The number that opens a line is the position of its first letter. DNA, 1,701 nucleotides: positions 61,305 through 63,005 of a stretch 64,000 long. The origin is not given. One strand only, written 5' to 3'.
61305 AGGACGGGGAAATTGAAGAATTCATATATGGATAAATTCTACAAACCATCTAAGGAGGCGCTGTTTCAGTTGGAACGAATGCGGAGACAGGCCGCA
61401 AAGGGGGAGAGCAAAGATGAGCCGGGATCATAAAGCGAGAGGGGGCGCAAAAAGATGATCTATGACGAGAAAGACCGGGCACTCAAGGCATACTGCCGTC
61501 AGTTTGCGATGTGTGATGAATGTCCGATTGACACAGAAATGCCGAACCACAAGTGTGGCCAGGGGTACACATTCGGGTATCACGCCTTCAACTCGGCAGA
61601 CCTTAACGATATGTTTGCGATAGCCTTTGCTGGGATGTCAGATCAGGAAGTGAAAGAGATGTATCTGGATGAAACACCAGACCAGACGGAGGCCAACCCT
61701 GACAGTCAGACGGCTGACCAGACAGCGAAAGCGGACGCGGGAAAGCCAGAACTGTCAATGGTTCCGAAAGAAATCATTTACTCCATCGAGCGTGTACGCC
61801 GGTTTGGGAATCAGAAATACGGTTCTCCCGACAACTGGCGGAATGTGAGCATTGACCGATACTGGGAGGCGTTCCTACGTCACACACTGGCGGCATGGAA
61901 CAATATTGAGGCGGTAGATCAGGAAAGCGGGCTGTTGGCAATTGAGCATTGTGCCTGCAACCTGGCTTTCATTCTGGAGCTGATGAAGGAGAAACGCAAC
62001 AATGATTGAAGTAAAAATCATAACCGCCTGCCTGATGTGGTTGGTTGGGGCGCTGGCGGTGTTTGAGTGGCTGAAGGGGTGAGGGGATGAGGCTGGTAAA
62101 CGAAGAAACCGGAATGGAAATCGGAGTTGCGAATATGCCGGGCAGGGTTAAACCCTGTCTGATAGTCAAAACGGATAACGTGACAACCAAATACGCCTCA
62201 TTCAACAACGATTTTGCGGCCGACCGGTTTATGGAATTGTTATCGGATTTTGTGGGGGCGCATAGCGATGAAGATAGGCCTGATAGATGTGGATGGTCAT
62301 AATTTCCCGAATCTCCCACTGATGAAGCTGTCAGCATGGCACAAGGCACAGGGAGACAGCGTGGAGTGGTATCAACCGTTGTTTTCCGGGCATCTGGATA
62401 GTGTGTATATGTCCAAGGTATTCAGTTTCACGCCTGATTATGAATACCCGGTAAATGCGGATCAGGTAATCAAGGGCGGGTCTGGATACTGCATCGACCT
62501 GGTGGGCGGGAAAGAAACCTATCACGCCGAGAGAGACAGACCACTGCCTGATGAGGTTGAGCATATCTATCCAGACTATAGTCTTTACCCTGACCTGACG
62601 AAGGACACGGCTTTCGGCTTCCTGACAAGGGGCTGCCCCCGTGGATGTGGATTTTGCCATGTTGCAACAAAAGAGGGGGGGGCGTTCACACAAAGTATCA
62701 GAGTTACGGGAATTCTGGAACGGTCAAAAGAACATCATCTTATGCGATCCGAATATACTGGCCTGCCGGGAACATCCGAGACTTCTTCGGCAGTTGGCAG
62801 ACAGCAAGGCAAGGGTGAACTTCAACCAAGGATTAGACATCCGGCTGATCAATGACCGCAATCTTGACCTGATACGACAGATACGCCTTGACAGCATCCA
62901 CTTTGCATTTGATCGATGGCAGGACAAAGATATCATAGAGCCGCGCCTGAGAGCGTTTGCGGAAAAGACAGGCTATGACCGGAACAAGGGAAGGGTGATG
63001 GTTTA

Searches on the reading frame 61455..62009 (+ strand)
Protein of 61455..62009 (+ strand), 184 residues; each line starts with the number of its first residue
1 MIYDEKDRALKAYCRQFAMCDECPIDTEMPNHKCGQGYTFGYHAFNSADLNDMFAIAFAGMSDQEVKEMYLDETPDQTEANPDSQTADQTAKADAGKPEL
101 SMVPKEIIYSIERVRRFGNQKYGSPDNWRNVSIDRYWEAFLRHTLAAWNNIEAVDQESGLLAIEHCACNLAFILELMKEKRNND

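Call 67: search_protein_families(library=pfam, proteins=[window:61455-62009:+], max_evalue=0.01)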
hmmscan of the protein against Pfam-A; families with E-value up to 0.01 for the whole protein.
window:61455-62009:+ (184 aa): 1 family
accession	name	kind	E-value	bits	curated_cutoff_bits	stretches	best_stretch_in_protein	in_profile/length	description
PF18909.5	dGTP_diPhyd_N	-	2.9e-19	69.3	27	1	88-182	2-95/99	dATP/dGTP diphosphohydrolase, N-terminal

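Call 74: search_protein_families(library=phrogs, proteins=[window:61455-62009:+], max_evalue=0.001)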
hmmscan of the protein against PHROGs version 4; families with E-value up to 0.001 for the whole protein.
window:61455-62009:+ (184 aa): 6 families
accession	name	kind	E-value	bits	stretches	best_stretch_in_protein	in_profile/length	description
phrog_801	-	DNA, RNA and nucleotide metabolism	7e-17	63.2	1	77-184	87-194/476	dATP / dGTP pyrophosphohydrolase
phrog_19680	-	unknown function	9.2e-17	62.7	1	71-182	71-185/188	-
phrog_2252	-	lysis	1.3e-15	58.9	1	71-180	89-195/285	endolysin; inhibits RNA polymerase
phrog_5033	-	lysis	2.4e-13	51.4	1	77-181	65-172/178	endolysin; inhibits RNA polymerase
phrog_37590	-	unknown function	6.5e-08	33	1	84-176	39-142/341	-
phrog_31158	-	unknown function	0.00014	22.6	1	87-180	5-99/224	-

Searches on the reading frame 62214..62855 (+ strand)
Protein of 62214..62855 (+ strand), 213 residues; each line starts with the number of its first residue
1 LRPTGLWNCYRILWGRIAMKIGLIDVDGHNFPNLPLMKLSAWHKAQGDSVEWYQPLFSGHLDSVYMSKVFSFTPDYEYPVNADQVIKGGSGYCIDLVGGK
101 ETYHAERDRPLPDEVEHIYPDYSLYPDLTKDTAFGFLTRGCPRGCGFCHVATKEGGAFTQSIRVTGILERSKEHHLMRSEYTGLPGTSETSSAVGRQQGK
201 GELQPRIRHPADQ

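Call 67: search_protein_families(library=pfam, proteins=[window:62214-62855:+], max_evalue=0.01)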
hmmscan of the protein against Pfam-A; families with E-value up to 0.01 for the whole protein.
window:62214-62855:+ (213 aa): 0 families

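Call 73: search_protein_families(library=pfam, proteins=[window:62214-62855:+], max_evalue=0.01)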
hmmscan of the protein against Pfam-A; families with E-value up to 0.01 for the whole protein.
window:62214-62855:+ (213 aa): 0 families

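Call 74: search_protein_families(library=phrogs, proteins=[window:62214-62855:+], max_evalue=0.001)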
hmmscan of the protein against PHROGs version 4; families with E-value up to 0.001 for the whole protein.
window:62214-62855:+ (213 aa): 1 family
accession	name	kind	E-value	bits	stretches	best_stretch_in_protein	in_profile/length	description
phrog_9298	-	other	1.5e-48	166.7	1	19-173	1-139/305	radical SAM domain protein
